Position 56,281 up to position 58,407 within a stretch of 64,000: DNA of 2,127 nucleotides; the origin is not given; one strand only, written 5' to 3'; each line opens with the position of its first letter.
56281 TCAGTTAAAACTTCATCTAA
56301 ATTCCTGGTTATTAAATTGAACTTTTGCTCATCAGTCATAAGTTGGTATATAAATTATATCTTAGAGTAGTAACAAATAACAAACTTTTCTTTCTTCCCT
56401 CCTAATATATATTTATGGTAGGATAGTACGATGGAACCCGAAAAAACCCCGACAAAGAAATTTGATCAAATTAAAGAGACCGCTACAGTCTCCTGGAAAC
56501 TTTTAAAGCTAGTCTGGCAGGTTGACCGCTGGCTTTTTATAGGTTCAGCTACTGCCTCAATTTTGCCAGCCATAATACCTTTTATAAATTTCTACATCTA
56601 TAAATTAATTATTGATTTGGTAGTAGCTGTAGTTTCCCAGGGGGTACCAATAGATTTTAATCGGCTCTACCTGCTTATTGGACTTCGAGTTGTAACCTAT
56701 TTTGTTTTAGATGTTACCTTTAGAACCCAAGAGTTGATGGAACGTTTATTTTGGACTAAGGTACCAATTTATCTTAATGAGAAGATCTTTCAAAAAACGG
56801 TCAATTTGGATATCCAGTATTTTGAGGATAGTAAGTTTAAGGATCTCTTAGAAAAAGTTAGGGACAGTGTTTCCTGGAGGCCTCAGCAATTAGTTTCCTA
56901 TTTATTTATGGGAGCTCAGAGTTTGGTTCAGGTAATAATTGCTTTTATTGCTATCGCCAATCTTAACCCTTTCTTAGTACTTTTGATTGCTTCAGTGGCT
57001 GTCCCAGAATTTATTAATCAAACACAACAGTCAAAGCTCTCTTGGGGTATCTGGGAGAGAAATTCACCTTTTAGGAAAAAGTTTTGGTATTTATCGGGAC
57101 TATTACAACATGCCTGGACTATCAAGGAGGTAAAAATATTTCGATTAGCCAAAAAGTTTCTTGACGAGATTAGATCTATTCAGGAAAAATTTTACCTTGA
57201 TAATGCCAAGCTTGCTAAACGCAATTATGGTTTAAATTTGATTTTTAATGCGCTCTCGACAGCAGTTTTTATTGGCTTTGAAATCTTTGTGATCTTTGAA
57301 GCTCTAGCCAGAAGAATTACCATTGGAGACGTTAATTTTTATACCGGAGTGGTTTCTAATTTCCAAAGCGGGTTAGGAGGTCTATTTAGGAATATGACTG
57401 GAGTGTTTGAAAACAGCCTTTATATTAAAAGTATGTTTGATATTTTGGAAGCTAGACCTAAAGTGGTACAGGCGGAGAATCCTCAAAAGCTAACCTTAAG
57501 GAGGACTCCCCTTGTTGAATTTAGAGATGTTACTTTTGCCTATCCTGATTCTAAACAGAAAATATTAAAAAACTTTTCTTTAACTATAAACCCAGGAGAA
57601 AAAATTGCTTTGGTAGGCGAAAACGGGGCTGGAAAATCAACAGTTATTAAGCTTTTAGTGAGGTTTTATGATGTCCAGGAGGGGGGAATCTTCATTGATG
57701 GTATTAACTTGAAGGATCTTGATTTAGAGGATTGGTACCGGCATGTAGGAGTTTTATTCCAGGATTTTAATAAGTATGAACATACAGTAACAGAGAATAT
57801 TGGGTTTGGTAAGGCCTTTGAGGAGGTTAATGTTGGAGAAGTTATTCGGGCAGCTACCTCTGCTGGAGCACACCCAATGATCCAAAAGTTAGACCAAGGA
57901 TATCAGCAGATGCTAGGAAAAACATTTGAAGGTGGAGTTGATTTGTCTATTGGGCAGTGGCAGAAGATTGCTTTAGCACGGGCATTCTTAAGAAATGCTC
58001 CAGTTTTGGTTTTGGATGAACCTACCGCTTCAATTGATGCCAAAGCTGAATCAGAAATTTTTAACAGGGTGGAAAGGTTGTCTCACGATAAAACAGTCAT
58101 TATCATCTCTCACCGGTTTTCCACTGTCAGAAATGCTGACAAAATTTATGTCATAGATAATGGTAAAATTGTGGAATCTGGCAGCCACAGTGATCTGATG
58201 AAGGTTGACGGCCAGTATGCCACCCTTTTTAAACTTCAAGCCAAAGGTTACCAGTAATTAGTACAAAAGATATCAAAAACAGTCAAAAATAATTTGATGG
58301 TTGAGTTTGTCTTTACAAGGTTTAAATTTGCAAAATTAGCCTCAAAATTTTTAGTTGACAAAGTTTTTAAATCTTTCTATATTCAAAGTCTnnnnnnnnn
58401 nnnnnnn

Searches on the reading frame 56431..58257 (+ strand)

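Call 22: search_protein_families(library=pfam, proteins=[window:56431-58257:+], max_evalue=0.001)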
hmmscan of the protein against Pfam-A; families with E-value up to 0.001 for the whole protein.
window:56431-58257:+ (608 aa): 5 families
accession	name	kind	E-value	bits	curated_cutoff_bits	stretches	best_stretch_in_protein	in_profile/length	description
PF00005.33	ABC_tran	-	1.1e-31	110.7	25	1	379-533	1-137/137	ABC transporter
PF13304.12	AAA_21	-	2.7e-10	41.2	27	1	504-561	237-298/304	AAA domain, putative AbiEii toxin, Type IV TA system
PF02463.25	SMC_N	-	3.5e-08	33.6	40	1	515-575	151-211/220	RecF/RecN/SMC N terminal domain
PF13175.12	AAA_15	-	0.00058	20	32.1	0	379-417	14-55/374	AAA ATPase domain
PF13401.12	AAA_22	-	0.00062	20.5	27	0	392-444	8-59/130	AAA domain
